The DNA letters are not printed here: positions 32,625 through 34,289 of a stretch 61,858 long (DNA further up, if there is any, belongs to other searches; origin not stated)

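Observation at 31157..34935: Putative phospho-signalling module embedded inside a [NiFe] hydrogenase operon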

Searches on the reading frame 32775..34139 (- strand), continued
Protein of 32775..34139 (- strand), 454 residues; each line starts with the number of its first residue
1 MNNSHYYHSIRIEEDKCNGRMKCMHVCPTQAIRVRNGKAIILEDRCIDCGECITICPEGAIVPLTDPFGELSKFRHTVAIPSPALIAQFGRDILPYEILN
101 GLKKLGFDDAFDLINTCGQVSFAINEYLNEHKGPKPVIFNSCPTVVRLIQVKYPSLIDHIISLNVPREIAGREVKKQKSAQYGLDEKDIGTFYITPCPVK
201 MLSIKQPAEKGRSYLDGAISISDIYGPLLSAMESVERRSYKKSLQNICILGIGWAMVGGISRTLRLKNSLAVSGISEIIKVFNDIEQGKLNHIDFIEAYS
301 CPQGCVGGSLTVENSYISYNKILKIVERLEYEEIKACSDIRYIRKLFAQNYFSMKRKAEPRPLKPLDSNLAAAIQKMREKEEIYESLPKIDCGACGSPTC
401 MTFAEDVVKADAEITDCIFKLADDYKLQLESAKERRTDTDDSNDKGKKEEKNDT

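Call 8: find_homologous_proteins(query=window:32775-34139:-, max_evalue=1e-10)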
Query window:32775-34139:- (454 aa): 7124 proteins with E <= 1e-10 among 8000 candidates; the best 120 are listed.
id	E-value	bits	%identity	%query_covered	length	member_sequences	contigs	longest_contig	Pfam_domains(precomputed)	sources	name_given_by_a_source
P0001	0.0e+0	1011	97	100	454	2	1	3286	PF02906.20,PF04060.19,PF12837.13,PF00037.33,PF12838.13,PF25160.2,PF13237.12,PF13187.12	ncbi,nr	ncbi:MAG: 4Fe-4S binding protein [Candidatus Aminicenantes bacterium]|nr:4Fe-4S binding protein [Can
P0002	1.1e-293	992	95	100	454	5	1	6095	PF02906.20,PF04060.19,PF12837.13,PF00037.33,PF12838.13,PF25160.2,PF13237.12,PF13187.12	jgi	jgi:iron only hydrogenase large subunit-like protein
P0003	1.2e-240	817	76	100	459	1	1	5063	PF02906.20,PF04060.19,PF12837.13,PF00037.33,PF12838.13,PF25160.2,PF13237.12,PF13187.12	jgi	-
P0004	7.1e-233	792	78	95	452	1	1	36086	PF02906.20,PF04060.19,PF12837.13,PF00037.33,PF13484.12,PF12838.13,PF25160.2,PF13237.12,PF13187.12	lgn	-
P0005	1.7e-228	777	78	93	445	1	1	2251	PF14697.12,PF02906.20,PF04060.19,PF12837.13,PF00037.33,PF12838.13,PF25160.2,PF13237.12,PF13187.12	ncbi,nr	ncbi:MAG: 4Fe-4S binding protein [Candidatus Aminicenantes bacterium]|nr:4Fe-4S binding protein [Can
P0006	1.8e-228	777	78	93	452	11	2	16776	PF02906.20,PF04060.19,PF12837.13,PF00037.33,PF12838.13,PF25160.2,PF13237.12,PF13187.12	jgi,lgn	-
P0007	3.1e-228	776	74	98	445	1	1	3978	PF14697.12,PF02906.20,PF04060.19,PF12837.13,PF00037.33,PF12838.13,PF25160.2,PF13237.12,PF13187.12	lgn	-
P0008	2.4e-227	773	77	93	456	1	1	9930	PF14697.12,PF02906.20,PF04060.19,PF12837.13,PF00037.33,PF12838.13,PF25160.2,PF13237.12,PF13187.12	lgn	-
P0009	2.7e-226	770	76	93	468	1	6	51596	PF14697.12,PF02906.20,PF04060.19,PF12837.13,PF00037.33,PF12838.13,PF25160.2,PF13237.12,PF13187.12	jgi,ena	jgi:iron only hydrogenase large subunit-like protein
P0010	2.0e-225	767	76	93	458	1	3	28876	PF14697.12,PF02906.20,PF04060.19,PF12837.13,PF00037.33,PF13484.12,PF12838.13,PF25160.2,PF13237.12,PF13187.12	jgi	jgi:Na+-translocating ferredoxin:NAD+ oxidoreductase RNF subunit RnfB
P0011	3.1e-225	766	76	93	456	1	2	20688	PF14697.12,PF02906.20,PF04060.19,PF12837.13,PF00037.33,PF13484.12,PF12838.13,PF25160.2,PF13237.12,PF13187.12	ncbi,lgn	ncbi:MAG: [Fe-Fe] hydrogenase large subunit C-terminal domain-containing protein [Candidatus Aminice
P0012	1.0e-224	765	75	93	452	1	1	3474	PF14697.12,PF02906.20,PF04060.19,PF12837.13,PF00037.33,PF13484.12,PF12838.13,PF25160.2,PF13237.12,PF13187.12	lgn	-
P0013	2.3e-224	763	76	93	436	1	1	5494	PF14697.12,PF02906.20,PF04060.19,PF12837.13,PF00037.33,PF12838.13,PF25160.2,PF13237.12,PF13187.12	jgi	jgi:iron only hydrogenase large subunit-like protein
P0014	3.7e-224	763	76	93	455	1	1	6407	PF02906.20,PF04060.19,PF12837.13,PF00037.33,PF13484.12,PF12838.13,PF25160.2,PF13237.12,PF13187.12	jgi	-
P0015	4.0e-224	763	73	99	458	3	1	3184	PF14697.12,PF02906.20,PF04060.19,PF12837.13,PF00037.33,PF12838.13,PF25160.2,PF13237.12,PF13187.12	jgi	jgi:iron only hydrogenase large subunit-like protein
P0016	4.6e-224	762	76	93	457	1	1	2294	PF14697.12,PF02906.20,PF04060.19,PF12837.13,PF00037.33,PF12838.13,PF25160.2,PF13237.12,PF13187.12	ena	-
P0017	9.1e-224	761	71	99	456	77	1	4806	PF14697.12,PF02906.20,PF04060.19,PF12837.13,PF00037.33,PF13484.12,PF12838.13,PF25160.2,PF13237.12,PF13187.12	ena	-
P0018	2.4e-223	760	75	93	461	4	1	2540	PF14697.12,PF02906.20,PF04060.19,PF12837.13,PF00037.33,PF13484.12,PF12838.13,PF25160.2,PF13237.12,PF13187.12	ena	-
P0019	3.0e-223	760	74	95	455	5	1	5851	PF14697.12,PF02906.20,PF04060.19,PF12837.13,PF00037.33,PF12838.13,PF25160.2,PF13237.12,PF13187.12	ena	-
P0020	3.8e-223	759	74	93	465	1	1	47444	PF14697.12,PF02906.20,PF04060.19,PF12837.13,PF00037.33,PF12838.13,PF25160.2,PF13237.12,PF13187.12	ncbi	ncbi:MAG: [Fe-Fe] hydrogenase large subunit C-terminal domain-containing protein [Candidatus Aminice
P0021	4.3e-223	759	73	97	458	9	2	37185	PF14697.12,PF02906.20,PF04060.19,PF12837.13,PF00037.33,PF13484.12,PF12838.13,PF25160.2,PF13237.12,PF13187.12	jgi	-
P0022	7.8e-223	758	74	95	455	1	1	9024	PF14697.12,PF02906.20,PF04060.19,PF12837.13,PF00037.33,PF12838.13,PF25160.2,PF13237.12,PF13187.12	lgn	-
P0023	1.4e-222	758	75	93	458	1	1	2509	PF02906.20,PF04060.19,PF12837.13,PF00037.33,PF12838.13,PF25160.2,PF13237.12,PF13187.12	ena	-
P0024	1.5e-222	758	75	93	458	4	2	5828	PF14697.12,PF02906.20,PF04060.19,PF12837.13,PF00037.33,PF13484.12,PF12838.13,PF25160.2,PF13237.12,PF13187.12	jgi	jgi:iron only hydrogenase large subunit-like protein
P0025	1.6e-222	757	75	93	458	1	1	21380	PF14697.12,PF02906.20,PF04060.19,PF12837.13,PF00037.33,PF12838.13,PF25160.2,PF13237.12,PF13187.12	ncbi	-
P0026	1.9e-222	757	72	99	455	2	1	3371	PF14697.12,PF02906.20,PF04060.19,PF12837.13,PF00037.33,PF12838.13,PF25160.2,PF13237.12,PF13187.12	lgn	-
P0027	1.9e-222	757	76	93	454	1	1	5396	PF14697.12,PF02906.20,PF04060.19,PF12837.13,PF00037.33,PF12838.13,PF25160.2,PF13237.12,PF13187.12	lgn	-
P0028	2.8e-222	757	76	92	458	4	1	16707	PF14697.12,PF02906.20,PF04060.19,PF12837.13,PF00037.33,PF12838.13,PF25160.2,PF13237.12,PF13187.12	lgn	-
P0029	3.5e-222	756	71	99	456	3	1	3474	PF14697.12,PF02906.20,PF04060.19,PF12837.13,PF00037.33,PF13484.12,PF12838.13,PF25160.2,PF13237.12,PF13187.12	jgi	jgi:iron only hydrogenase large subunit-like protein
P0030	4.7e-222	756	75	94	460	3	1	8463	PF14697.12,PF02906.20,PF04060.19,PF12837.13,PF00037.33,PF12838.13,PF25160.2,PF13237.12,PF13187.12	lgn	-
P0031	6.7e-222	755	74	94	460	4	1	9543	PF14697.12,PF02906.20,PF04060.19,PF12837.13,PF00037.33,PF12838.13,PF25160.2,PF13237.12,PF13187.12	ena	-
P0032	7.0e-222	755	74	95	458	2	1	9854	PF14697.12,PF02906.20,PF04060.19,PF12837.13,PF00037.33,PF12838.13,PF25160.2,PF13237.12,PF13187.12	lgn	-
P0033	9.2e-222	755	75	93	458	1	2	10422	PF14697.12,PF02906.20,PF04060.19,PF12837.13,PF00037.33,PF13484.12,PF12838.13,PF25160.2,PF13237.12,PF13187.12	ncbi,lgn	ncbi:MAG: [Fe-Fe] hydrogenase large subunit C-terminal domain-containing protein [Candidatus Aminice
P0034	1.1e-221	755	73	98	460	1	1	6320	PF14697.12,PF02906.20,PF04060.19,PF12837.13,PF00037.33,PF13484.12,PF12838.13,PF25160.2,PF13237.12,PF13187.12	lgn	-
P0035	1.7e-221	754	74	93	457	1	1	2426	PF14697.12,PF02906.20,PF04060.19,PF12837.13,PF00037.33,PF12838.13,PF25160.2,PF13237.12,PF13187.12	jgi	jgi:iron only hydrogenase large subunit-like protein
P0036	2.0e-221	754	70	99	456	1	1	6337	PF14697.12,PF02906.20,PF04060.19,PF12837.13,PF00037.33,PF13484.12,PF12838.13,PF25160.2,PF13237.12,PF13187.12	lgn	-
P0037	2.1e-221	754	75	93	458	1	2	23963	PF14697.12,PF02906.20,PF04060.19,PF12837.13,PF00037.33,PF13484.12,PF12838.13,PF25160.2,PF13237.12,PF13187.12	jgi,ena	-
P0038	2.1e-221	754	72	99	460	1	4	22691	PF14697.12,PF02906.20,PF04060.19,PF12837.13,PF00037.33,PF13484.12,PF12838.13,PF25160.2,PF13237.12,PF13187.12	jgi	jgi:iron only hydrogenase large subunit-like protein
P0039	2.6e-221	753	74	93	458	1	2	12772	PF14697.12,PF02906.20,PF04060.19,PF12837.13,PF00037.33,PF13484.12,PF12838.13,PF25160.2,PF13237.12,PF13187.12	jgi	-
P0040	2.6e-221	753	75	93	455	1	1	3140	PF02906.20,PF04060.19,PF12837.13,PF00037.33,PF13484.12,PF12838.13,PF25160.2,PF13237.12,PF13187.12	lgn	-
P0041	2.7e-221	753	74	93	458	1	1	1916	PF14697.12,PF02906.20,PF04060.19,PF12837.13,PF00037.33,PF12838.13,PF25160.2,PF13237.12,PF13187.12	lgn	-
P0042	3.3e-221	753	74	93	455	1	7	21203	PF14697.12,PF02906.20,PF04060.19,PF12837.13,PF00037.33,PF13484.12,PF12838.13,PF25160.2,PF13237.12,PF13187.12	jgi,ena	-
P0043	4.1e-221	753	75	93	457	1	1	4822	PF02906.20,PF04060.19,PF12837.13,PF00037.33,PF13484.12,PF12838.13,PF25160.2,PF13237.12,PF13187.12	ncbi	-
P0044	4.6e-221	753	75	93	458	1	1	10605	PF14697.12,PF02906.20,PF04060.19,PF12837.13,PF00037.33,PF12838.13,PF25160.2,PF13237.12,PF13187.12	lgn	-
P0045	5.1e-221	752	75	93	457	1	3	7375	PF02906.20,PF04060.19,PF12837.13,PF00037.33,PF12838.13,PF25160.2,PF13237.12,PF13187.12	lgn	-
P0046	6.2e-221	752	75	93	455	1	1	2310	PF14697.12,PF02906.20,PF04060.19,PF12837.13,PF00037.33,PF13484.12,PF12838.13,PF25160.2,PF13237.12,PF13187.12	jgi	-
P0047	6.2e-221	752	75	93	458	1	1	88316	PF14697.12,PF02906.20,PF04060.19,PF12837.13,PF00037.33,PF13484.12,PF12838.13,PF25160.2,PF13237.12,PF13187.12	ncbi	-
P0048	7.7e-221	752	75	93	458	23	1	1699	PF14697.12,PF02906.20,PF04060.19,PF12837.13,PF00037.33,PF13484.12,PF12838.13,PF25160.2,PF13237.12,PF13187.12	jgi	-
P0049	8.6e-221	752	75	93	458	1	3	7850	PF14697.12,PF02906.20,PF04060.19,PF12837.13,PF00037.33,PF13484.12,PF12838.13,PF25160.2,PF13237.12,PF13187.12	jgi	jgi:iron only hydrogenase large subunit-like protein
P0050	1.0e-220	751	74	95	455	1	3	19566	PF02906.20,PF04060.19,PF12837.13,PF00037.33,PF12838.13,PF25160.2,PF13237.12,PF13187.12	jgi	jgi:Na+-translocating ferredoxin:NAD+ oxidoreductase RNF subunit RnfB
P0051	1.1e-220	751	74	93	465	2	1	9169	PF14697.12,PF02906.20,PF04060.19,PF12837.13,PF00037.33,PF12838.13,PF25160.2,PF13237.12,PF13187.12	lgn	-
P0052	1.2e-220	751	74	93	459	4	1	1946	PF14697.12,PF02906.20,PF04060.19,PF12837.13,PF00037.33,PF12838.13,PF25160.2,PF13237.12,PF13187.12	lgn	-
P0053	1.3e-220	751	75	93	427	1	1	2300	PF14697.12,PF02906.20,PF04060.19,PF12837.13,PF00037.33,PF13484.12,PF12838.13,PF25160.2,PF13237.12,PF13187.12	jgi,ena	-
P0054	1.5e-220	751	75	93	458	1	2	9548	PF14697.12,PF02906.20,PF04060.19,PF12837.13,PF00037.33,PF13484.12,PF12838.13,PF25160.2,PF13237.12,PF13187.12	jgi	jgi:Na+-translocating ferredoxin:NAD+ oxidoreductase RNF subunit RnfB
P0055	1.6e-220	751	74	93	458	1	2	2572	PF14697.12,PF02906.20,PF04060.19,PF12837.13,PF00037.33,PF13484.12,PF12838.13,PF25160.2,PF13237.12,PF13187.12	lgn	-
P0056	1.6e-220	751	75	93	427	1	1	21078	PF14697.12,PF02906.20,PF04060.19,PF12837.13,PF00037.33,PF12838.13,PF25160.2,PF13237.12,PF13187.12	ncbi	-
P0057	2.2e-220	750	74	93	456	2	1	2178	PF14697.12,PF02906.20,PF04060.19,PF12837.13,PF00037.33,PF12838.13,PF25160.2,PF13237.12,PF13187.12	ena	-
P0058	2.7e-220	750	75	93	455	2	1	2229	PF02906.20,PF04060.19,PF12837.13,PF00037.33,PF12838.13,PF25160.2,PF13237.12,PF13187.12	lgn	-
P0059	3.1e-220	750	74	93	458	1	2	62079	PF14697.12,PF02906.20,PF04060.19,PF12837.13,PF00037.33,PF13484.12,PF12838.13,PF25160.2,PF13237.12,PF13187.12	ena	-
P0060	3.4e-220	750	74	93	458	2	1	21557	PF14697.12,PF02906.20,PF04060.19,PF12837.13,PF00037.33,PF13484.12,PF12838.13,PF25160.2,PF13237.12,PF13187.12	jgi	jgi:iron only hydrogenase large subunit-like protein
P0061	3.9e-220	750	75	93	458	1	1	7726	PF14697.12,PF02906.20,PF04060.19,PF12837.13,PF00037.33,PF12838.13,PF25160.2,PF13237.12,PF13187.12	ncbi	ncbi:MAG: [Fe-Fe] hydrogenase large subunit C-terminal domain-containing protein [Candidatus Aminice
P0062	4.1e-220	749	74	93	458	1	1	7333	PF14697.12,PF02906.20,PF04060.19,PF12837.13,PF00037.33,PF12838.13,PF25160.2,PF13237.12,PF13187.12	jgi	-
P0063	5.6e-220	749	72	97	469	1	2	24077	PF02906.20,PF04060.19,PF12837.13,PF00037.33,PF12838.13,PF25160.2,PF13237.12,PF13187.12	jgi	jgi:iron only hydrogenase large subunit-like protein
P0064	7.4e-220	749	71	99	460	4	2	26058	PF14697.12,PF02906.20,PF04060.19,PF12837.13,PF00037.33,PF12838.13,PF25160.2,PF13237.12,PF13187.12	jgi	jgi:iron only hydrogenase large subunit-like protein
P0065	8.9e-220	748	72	97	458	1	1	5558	PF14697.12,PF02906.20,PF04060.19,PF12837.13,PF00037.33,PF12838.13,PF25160.2,PF13237.12,PF13187.12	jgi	jgi:Na+-translocating ferredoxin:NAD+ oxidoreductase RNF subunit RnfB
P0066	9.8e-220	748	74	93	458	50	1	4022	PF14697.12,PF02906.20,PF04060.19,PF12837.13,PF00037.33,PF13484.12,PF12838.13,PF25160.2,PF13237.12,PF13187.12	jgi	-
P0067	1.6e-219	748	74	92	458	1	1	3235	PF02906.20,PF04060.19,PF12837.13,PF00037.33,PF12838.13,PF25160.2,PF13237.12,PF13187.12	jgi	jgi:iron only hydrogenase large subunit-like protein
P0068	3.1e-219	747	74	93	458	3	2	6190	PF14697.12,PF02906.20,PF04060.19,PF12837.13,PF00037.33,PF13484.12,PF12838.13,PF25160.2,PF13237.12,PF13187.12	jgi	jgi:iron only hydrogenase large subunit-like protein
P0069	4.9e-219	746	73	93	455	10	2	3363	PF14697.12,PF02906.20,PF04060.19,PF12837.13,PF00037.33,PF13484.12,PF12838.13,PF25160.2,PF13237.12,PF13187.12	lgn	-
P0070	6.2e-219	746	73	93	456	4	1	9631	PF14697.12,PF02906.20,PF04060.19,PF12837.13,PF00037.33,PF13484.12,PF12838.13,PF25160.2,PF13237.12,PF13187.12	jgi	jgi:Na+-translocating ferredoxin:NAD+ oxidoreductase RNF subunit RnfB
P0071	7.7e-219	745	74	93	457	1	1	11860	PF14697.12,PF02906.20,PF04060.19,PF12837.13,PF00037.33,PF13484.12,PF12838.13,PF25160.2,PF13237.12,PF13187.12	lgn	-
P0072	7.9e-219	745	71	99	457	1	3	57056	PF14697.12,PF02906.20,PF04060.19,PF12837.13,PF00037.33,PF12838.13,PF25160.2,PF13237.12,PF13187.12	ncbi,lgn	-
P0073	1.3e-218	745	74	93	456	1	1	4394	PF14697.12,PF02906.20,PF04060.19,PF12837.13,PF00037.33,PF12838.13,PF25160.2,PF13237.12,PF13187.12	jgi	-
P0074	1.7e-218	744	74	93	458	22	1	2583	PF14697.12,PF02906.20,PF04060.19,PF12837.13,PF00037.33,PF13484.12,PF12838.13,PF25160.2,PF13237.12,PF13187.12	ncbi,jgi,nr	ncbi:MAG: 4Fe-4S dicluster domain-containing protein [Candidatus Aminicenantes bacterium]|nr:MAG: 4F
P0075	1.9e-218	744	75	92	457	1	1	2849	PF14697.12,PF02906.20,PF04060.19,PF12837.13,PF00037.33,PF12838.13,PF25160.2,PF13237.12,PF13187.12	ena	-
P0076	2.7e-218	743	74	93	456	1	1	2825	PF14697.12,PF02906.20,PF04060.19,PF12837.13,PF00037.33,PF13484.12,PF12838.13,PF25160.2,PF13237.12,PF13187.12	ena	-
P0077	2.9e-218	743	71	99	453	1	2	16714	PF02906.20,PF04060.19,PF12837.13,PF00037.33,PF12838.13,PF25160.2,PF13237.12,PF13187.12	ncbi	-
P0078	3.0e-218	743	75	92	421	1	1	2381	PF14697.12,PF02906.20,PF04060.19,PF12837.13,PF00037.33,PF12838.13,PF25160.2,PF13237.12,PF13187.12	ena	-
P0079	3.1e-218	743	74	93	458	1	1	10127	PF14697.12,PF02906.20,PF04060.19,PF12837.13,PF00037.33,PF12838.13,PF25160.2,PF13237.12,PF13187.12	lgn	-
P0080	3.6e-218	743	74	93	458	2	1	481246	PF02906.20,PF04060.19,PF12837.13,PF00037.33,PF13484.12,PF12838.13,PF25160.2,PF13237.12,PF13187.12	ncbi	-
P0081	4.1e-218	743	74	94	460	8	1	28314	PF14697.12,PF02906.20,PF04060.19,PF12837.13,PF00037.33,PF13484.12,PF12838.13,PF25160.2,PF13237.12,PF13187.12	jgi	jgi:iron only hydrogenase large subunit-like protein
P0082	6.2e-218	742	74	93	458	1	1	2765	PF14697.12,PF02906.20,PF04060.19,PF12837.13,PF00037.33,PF12838.13,PF25160.2,PF13237.12,PF13187.12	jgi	-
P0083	6.8e-218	742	75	92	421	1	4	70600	PF14697.12,PF02906.20,PF04060.19,PF12837.13,PF00037.33,PF12838.13,PF25160.2,PF13237.12,PF13187.12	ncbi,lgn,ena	-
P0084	7.6e-218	742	70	98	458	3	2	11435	PF14697.12,PF02906.20,PF04060.19,PF12837.13,PF00037.33,PF13484.12,PF12838.13,PF25160.2,PF13237.12,PF13187.12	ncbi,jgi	-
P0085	8.9e-218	742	71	94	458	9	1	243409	PF14697.12,PF02906.20,PF04060.19,PF12837.13,PF00037.33,PF12838.13,PF25160.2,PF13237.12,PF13187.12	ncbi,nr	ncbi:MAG: [Fe-Fe] hydrogenase large subunit C-terminal domain-containing protein [Clostridiales bact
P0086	9.0e-218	742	75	92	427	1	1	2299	PF02906.20,PF04060.19,PF12837.13,PF00037.33,PF12838.13,PF25160.2,PF13237.12,PF13187.12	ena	-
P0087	9.2e-218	742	75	92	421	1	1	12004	PF14697.12,PF02906.20,PF04060.19,PF12837.13,PF00037.33,PF12838.13,PF25160.2,PF13237.12,PF13187.12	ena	-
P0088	9.5e-218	742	75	92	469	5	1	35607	PF14697.12,PF02906.20,PF04060.19,PF12837.13,PF00037.33,PF12838.13,PF25160.2,PF13237.12,PF13183.12,PF13187.12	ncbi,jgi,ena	-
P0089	1.3e-217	741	74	93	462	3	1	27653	PF14697.12,PF02906.20,PF04060.19,PF12837.13,PF00037.33,PF12838.13,PF25160.2,PF13237.12,PF13187.12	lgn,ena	-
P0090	1.3e-217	741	75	92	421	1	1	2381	PF14697.12,PF02906.20,PF04060.19,PF12837.13,PF00037.33,PF12838.13,PF25160.2,PF13237.12,PF13187.12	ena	-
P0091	1.8e-217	741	73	93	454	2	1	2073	PF14697.12,PF02906.20,PF04060.19,PF12837.13,PF00037.33,PF13484.12,PF12838.13,PF25160.2,PF13237.12,PF13187.12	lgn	-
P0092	2.3e-217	740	75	92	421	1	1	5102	PF14697.12,PF02906.20,PF04060.19,PF12837.13,PF00037.33,PF12838.13,PF25160.2,PF13237.12,PF13187.12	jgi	-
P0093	2.9e-217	740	73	93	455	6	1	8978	PF02906.20,PF04060.19,PF12837.13,PF00037.33,PF12838.13,PF25160.2,PF13237.12,PF13187.12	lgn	-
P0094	3.2e-217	740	75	92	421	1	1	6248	PF14697.12,PF02906.20,PF04060.19,PF12837.13,PF00037.33,PF12838.13,PF25160.2,PF13237.12,PF13187.12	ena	-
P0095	3.3e-217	740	75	92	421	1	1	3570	PF14697.12,PF02906.20,PF04060.19,PF12837.13,PF00037.33,PF12838.13,PF25160.2,PF13237.12,PF13187.12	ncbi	-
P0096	3.6e-217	740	74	93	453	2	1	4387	PF14697.12,PF02906.20,PF04060.19,PF12837.13,PF00037.33,PF13484.12,PF12838.13,PF25160.2,PF13237.12,PF13187.12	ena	-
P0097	4.0e-217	740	70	99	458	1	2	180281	PF14697.12,PF02906.20,PF04060.19,PF12837.13,PF00037.33,PF13484.12,PF12838.13,PF25160.2,PF13237.12,PF13187.12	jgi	jgi:Na+-translocating ferredoxin:NAD+ oxidoreductase RNF subunit RnfB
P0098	5.4e-217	739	75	93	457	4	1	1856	PF14697.12,PF02906.20,PF04060.19,PF12837.13,PF00037.33,PF12838.13,PF25160.2,PF13237.12,PF13187.12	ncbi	-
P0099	6.6e-217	739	73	94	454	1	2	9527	PF14697.12,PF02906.20,PF04060.19,PF12837.13,PF00037.33,PF13484.12,PF12838.13,PF25160.2,PF13237.12,PF13187.12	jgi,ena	-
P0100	7.2e-217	739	75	91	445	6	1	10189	PF14697.12,PF02906.20,PF04060.19,PF12837.13,PF00037.33,PF12838.13,PF25160.2,PF13237.12,PF13187.12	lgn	-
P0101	8.0e-217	739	74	93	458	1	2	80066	PF14697.12,PF02906.20,PF04060.19,PF12837.13,PF00037.33,PF13484.12,PF12838.13,PF25160.2,PF13237.12,PF13187.12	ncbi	-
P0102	8.8e-217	738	73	93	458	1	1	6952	PF14697.12,PF02906.20,PF04060.19,PF12837.13,PF00037.33,PF13484.12,PF12838.13,PF25160.2,PF13237.12,PF13187.12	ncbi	-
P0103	9.3e-217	738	76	91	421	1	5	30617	PF14697.12,PF02906.20,PF04060.19,PF12837.13,PF00037.33,PF12838.13,PF25160.2,PF13237.12,PF13187.12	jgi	-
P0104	1.2e-216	738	73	93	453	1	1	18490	PF14697.12,PF02906.20,PF04060.19,PF12837.13,PF00037.33,PF13484.12,PF12838.13,PF25160.2,PF13237.12,PF13187.12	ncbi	-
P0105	1.3e-216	738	73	93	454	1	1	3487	PF14697.12,PF02906.20,PF04060.19,PF12837.13,PF00037.33,PF13484.12,PF12838.13,PF25160.2,PF13237.12,PF13187.12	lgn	-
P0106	1.9e-216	737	74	93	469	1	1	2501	PF02906.20,PF04060.19,PF12837.13,PF00037.33,PF12838.13,PF25160.2,PF13237.12,PF13187.12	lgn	-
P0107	2.0e-216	737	73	93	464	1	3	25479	PF02906.20,PF04060.19,PF12837.13,PF00037.33,PF12838.13,PF25160.2,PF13237.12,PF13187.12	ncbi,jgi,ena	-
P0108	2.8e-216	737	73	94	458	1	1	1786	PF02906.20,PF04060.19,PF12837.13,PF00037.33,PF13484.12,PF12838.13,PF25160.2,PF13237.12,PF13187.12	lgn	-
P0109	3.0e-216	737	74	93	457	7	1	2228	PF14697.12,PF02906.20,PF04060.19,PF12837.13,PF00037.33,PF12838.13,PF25160.2,PF13237.12,PF13187.12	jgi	jgi:iron only hydrogenase large subunit-like protein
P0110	3.5e-216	737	74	93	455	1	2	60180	PF14697.12,PF02906.20,PF04060.19,PF12837.13,PF00037.33,PF13484.12,PF12838.13,PF25160.2,PF13237.12,PF13187.12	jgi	jgi:iron only hydrogenase large subunit-like protein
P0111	3.9e-216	736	73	94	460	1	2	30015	PF02906.20,PF04060.19,PF12837.13,PF00037.33,PF12838.13,PF25160.2,PF13237.12,PF13187.12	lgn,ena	-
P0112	4.1e-216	736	73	93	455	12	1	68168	PF14697.12,PF02906.20,PF04060.19,PF12837.13,PF00037.33,PF13484.12,PF12838.13,PF25160.2,PF13237.12,PF13187.12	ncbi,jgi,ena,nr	ncbi:MAG: 4Fe-4S binding protein [Candidatus Aminicenantes bacterium]|nr:4Fe-4S binding protein [Can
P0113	5.5e-216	736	73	93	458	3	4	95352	PF14697.12,PF02906.20,PF04060.19,PF12837.13,PF00037.33,PF12838.13,PF25160.2,PF13237.12,PF13187.12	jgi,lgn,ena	-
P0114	7.8e-216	735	73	94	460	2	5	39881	PF14697.12,PF02906.20,PF04060.19,PF12837.13,PF00037.33,PF12838.13,PF25160.2,PF13237.12,PF13187.12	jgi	jgi:iron only hydrogenase large subunit-like protein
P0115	9.3e-216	735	73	93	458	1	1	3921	PF14697.12,PF02906.20,PF04060.19,PF12837.13,PF00037.33,PF12838.13,PF25160.2,PF13237.12,PF13187.12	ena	-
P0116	9.4e-216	735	72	92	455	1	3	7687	PF14697.12,PF02906.20,PF04060.19,PF12837.13,PF00037.33,PF13484.12,PF12838.13,PF25160.2,PF13237.12,PF13187.12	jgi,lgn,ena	jgi:iron only hydrogenase large subunit-like protein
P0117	9.7e-216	735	73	93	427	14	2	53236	PF02906.20,PF04060.19,PF12837.13,PF00037.33,PF12838.13,PF25160.2,PF13237.12,PF13187.12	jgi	-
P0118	1.3e-215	735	73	93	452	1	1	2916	PF02906.20,PF04060.19,PF12837.13,PF00037.33,PF13484.12,PF12838.13,PF25160.2,PF13237.12,PF13187.12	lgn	-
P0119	1.4e-215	735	73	93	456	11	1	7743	PF14697.12,PF02906.20,PF04060.19,PF12837.13,PF00037.33,PF13484.12,PF12838.13,PF25160.2,PF13237.12,PF13187.12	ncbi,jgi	-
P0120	1.6e-215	734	76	91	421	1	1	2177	PF14697.12,PF02906.20,PF04060.19,PF12837.13,PF00037.33,PF12838.13,PF25160.2,PF13237.12,PF13187.12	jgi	-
